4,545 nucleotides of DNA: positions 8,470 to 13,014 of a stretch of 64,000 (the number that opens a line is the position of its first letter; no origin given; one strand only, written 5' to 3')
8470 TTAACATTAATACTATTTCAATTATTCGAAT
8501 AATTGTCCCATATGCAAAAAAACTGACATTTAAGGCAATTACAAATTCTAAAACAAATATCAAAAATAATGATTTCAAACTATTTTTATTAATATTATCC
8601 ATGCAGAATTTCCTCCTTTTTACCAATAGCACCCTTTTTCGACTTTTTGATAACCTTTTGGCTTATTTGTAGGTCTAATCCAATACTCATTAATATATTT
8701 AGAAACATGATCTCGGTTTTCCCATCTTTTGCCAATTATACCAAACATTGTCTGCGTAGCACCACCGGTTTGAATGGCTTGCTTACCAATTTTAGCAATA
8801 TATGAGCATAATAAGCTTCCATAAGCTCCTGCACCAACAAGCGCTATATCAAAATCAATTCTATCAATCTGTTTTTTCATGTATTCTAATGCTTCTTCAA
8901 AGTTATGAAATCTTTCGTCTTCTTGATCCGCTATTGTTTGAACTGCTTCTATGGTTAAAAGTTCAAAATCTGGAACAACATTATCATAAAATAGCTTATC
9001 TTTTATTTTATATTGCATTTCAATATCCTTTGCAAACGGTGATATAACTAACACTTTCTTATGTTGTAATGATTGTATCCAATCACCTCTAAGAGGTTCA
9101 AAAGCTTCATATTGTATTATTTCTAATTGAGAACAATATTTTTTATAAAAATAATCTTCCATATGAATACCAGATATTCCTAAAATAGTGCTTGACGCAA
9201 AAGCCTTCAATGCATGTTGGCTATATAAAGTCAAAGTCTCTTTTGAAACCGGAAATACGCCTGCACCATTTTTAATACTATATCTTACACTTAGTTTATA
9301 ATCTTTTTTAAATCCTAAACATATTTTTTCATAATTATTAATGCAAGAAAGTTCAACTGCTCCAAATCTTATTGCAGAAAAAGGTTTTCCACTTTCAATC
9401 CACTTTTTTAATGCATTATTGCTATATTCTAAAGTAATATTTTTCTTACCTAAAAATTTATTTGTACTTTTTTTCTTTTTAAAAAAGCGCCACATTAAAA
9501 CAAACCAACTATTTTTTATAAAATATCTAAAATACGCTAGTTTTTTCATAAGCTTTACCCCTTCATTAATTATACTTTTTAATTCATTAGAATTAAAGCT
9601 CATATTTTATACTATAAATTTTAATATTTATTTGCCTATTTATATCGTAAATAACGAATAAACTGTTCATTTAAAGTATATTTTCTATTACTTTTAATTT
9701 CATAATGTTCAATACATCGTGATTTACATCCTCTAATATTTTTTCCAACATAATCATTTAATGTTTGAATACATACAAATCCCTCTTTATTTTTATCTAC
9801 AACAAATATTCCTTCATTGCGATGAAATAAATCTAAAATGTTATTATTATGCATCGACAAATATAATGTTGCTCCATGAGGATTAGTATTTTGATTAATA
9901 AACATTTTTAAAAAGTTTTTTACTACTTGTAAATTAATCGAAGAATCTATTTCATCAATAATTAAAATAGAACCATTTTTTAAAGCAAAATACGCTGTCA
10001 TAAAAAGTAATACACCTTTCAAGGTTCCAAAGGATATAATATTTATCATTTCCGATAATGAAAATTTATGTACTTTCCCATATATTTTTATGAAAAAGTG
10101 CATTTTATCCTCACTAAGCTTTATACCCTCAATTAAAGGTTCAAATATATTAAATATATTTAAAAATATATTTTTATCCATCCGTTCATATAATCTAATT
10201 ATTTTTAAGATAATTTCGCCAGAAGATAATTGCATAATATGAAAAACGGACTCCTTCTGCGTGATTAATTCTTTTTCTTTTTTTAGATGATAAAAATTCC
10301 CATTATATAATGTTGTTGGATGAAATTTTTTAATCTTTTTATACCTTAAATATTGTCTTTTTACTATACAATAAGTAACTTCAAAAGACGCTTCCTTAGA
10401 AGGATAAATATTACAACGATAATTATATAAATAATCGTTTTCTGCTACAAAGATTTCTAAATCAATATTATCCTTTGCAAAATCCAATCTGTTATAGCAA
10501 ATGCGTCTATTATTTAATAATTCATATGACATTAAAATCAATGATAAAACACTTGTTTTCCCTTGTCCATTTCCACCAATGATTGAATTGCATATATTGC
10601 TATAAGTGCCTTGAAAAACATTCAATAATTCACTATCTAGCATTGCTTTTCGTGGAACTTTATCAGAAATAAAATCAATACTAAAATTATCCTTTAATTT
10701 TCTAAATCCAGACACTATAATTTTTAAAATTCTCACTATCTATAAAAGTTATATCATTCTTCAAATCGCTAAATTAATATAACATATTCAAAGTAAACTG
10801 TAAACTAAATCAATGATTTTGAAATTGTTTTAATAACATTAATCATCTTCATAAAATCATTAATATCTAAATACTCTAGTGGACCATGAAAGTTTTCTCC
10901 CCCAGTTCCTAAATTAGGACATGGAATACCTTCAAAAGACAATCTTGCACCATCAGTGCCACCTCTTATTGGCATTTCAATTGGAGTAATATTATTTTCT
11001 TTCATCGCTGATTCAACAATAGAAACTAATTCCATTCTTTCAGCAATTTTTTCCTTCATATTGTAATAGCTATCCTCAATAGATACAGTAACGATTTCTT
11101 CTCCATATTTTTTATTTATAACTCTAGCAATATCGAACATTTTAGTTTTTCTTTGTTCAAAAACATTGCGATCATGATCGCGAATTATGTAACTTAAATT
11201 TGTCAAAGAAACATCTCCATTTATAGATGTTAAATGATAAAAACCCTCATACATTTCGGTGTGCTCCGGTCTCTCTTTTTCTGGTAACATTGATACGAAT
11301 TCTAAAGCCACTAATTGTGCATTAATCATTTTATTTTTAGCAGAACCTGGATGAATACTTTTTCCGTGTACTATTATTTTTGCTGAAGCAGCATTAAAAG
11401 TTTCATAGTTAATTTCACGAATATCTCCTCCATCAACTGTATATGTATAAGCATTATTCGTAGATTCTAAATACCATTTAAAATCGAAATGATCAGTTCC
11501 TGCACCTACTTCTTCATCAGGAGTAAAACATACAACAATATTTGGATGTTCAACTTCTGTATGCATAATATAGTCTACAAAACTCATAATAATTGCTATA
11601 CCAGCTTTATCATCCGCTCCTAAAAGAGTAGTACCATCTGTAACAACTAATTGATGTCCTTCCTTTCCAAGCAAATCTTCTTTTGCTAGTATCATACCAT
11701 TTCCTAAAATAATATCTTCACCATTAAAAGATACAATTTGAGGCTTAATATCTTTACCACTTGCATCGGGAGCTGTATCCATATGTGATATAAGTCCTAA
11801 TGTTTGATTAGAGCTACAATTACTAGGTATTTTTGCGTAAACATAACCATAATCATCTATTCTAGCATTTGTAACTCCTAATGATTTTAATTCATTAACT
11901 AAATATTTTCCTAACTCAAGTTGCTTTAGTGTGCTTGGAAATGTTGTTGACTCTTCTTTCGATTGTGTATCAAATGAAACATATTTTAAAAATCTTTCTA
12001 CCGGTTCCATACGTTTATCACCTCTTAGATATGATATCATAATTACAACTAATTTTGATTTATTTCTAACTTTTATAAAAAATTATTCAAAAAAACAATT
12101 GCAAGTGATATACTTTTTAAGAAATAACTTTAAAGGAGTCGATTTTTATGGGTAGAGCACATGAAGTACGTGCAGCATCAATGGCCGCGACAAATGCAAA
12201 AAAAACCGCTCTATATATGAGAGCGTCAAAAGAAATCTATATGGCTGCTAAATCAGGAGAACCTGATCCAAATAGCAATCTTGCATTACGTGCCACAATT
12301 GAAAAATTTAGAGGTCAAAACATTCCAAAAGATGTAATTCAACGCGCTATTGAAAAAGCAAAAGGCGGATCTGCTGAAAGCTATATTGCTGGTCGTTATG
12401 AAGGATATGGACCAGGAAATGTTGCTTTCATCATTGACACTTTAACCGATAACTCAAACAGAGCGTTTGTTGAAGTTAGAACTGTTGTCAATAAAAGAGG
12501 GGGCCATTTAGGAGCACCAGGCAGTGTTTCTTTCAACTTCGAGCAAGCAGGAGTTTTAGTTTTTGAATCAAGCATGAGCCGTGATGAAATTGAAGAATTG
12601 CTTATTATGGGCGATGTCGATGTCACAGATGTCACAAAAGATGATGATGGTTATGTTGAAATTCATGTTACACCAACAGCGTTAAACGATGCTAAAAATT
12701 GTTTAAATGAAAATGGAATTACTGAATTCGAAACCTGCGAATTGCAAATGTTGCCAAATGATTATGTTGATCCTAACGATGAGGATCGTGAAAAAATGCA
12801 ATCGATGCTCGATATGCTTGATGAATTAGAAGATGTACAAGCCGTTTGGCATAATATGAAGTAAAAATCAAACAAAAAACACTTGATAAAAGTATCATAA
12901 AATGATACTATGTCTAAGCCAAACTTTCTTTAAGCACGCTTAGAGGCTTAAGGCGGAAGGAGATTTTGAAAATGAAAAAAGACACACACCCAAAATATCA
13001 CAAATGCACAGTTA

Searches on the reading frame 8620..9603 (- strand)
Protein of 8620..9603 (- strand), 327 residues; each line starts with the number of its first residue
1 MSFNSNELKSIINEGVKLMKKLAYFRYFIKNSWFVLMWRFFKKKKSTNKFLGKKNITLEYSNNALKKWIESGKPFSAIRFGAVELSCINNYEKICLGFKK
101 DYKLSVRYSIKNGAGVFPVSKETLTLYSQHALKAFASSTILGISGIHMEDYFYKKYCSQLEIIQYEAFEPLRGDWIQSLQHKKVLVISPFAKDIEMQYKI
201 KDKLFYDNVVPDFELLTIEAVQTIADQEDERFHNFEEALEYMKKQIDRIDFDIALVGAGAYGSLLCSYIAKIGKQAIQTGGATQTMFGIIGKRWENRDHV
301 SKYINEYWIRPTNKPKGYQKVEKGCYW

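Call 46: search_protein_families(library=pfam, proteins=[window:8620-9603:-], max_evalue=0.00001)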
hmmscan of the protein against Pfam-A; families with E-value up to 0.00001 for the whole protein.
window:8620-9603:- (327 aa): 1 family
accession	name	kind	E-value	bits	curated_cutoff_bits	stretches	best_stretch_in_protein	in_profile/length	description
PF22882.2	GT-D-like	-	1.1e-10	41.6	27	1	232-285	156-209/210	GT-D fold-like domain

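Call 89: search_protein_families(library=padloc, proteins=[window:8620-9603:-], max_evalue=0.00001)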
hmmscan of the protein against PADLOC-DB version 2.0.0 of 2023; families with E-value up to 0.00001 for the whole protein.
window:8620-9603:- (327 aa): 0 families

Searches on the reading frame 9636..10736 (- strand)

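Call 47: search_protein_families(library=pfam, proteins=[window:9636-10736:-], max_evalue=0.00001)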
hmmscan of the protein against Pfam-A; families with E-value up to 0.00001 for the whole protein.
window:9636-10736:- (366 aa): 1 family
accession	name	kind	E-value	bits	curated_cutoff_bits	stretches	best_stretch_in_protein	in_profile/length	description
PF13304.12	AAA_21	-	1.4e-10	42.1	27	1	94-302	139-304/304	AAA domain, putative AbiEii toxin, Type IV TA system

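Call 89: search_protein_families(library=padloc, proteins=[window:9636-10736:-], max_evalue=0.00001)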
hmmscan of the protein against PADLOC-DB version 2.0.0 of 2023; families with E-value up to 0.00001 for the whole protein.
window:9636-10736:- (366 aa): 6 families
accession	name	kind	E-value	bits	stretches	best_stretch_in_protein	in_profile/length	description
PDLC02335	AbiLi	-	2.7e-27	93.7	1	3-332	50-268/326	AbiLi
PDLC02980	AriA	-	1.6e-11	42.8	1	99-302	144-304/304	-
PDLC04608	PDC-M38A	-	6.4e-09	33.9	1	159-305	176-320/367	-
PDLC04570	PDC-M31A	-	1.3e-07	29.1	1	244-326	278-365/395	-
PDLC04392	PDC-M07A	-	3.9e-07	27.5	1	199-319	250-372/432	-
PDLC04135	mad3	-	9e-07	26.7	0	50-303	25-329/374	mads_3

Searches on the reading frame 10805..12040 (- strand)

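Call 47: search_protein_families(library=pfam, proteins=[window:10805-12040:-], max_evalue=0.00001)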
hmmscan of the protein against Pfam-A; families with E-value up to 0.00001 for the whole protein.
window:10805-12040:- (411 aa): 3 families
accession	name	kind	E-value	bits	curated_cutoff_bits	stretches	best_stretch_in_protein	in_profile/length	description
PF07687.19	M20_dimer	-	2.3e-14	53.7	21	1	212-313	1-104/107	Peptidase dimerisation domain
PF01546.33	Peptidase_M20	-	7.5e-13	49.3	24.6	1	142-406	34-203/206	Peptidase family M20/M25/M40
PF05343.19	Peptidase_M42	-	2.2e-08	34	23.2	0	317-401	210-291/292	M42 glutamyl aminopeptidase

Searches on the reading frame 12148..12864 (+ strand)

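Call 47: search_protein_families(library=pfam, proteins=[window:12148-12864:+], max_evalue=0.00001)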
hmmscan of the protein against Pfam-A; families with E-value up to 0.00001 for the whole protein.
window:12148-12864:+ (238 aa): 2 families
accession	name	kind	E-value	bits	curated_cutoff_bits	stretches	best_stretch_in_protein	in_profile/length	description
PF01709.26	Transcrip_reg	-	3.1e-48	164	27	1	83-237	5-160/160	TACO1/YebC second and third domain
PF20772.2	TACO1_YebC_N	-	2.9e-22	79.3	36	1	6-73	4-72/73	TACO1/YebC protein N-terminal domain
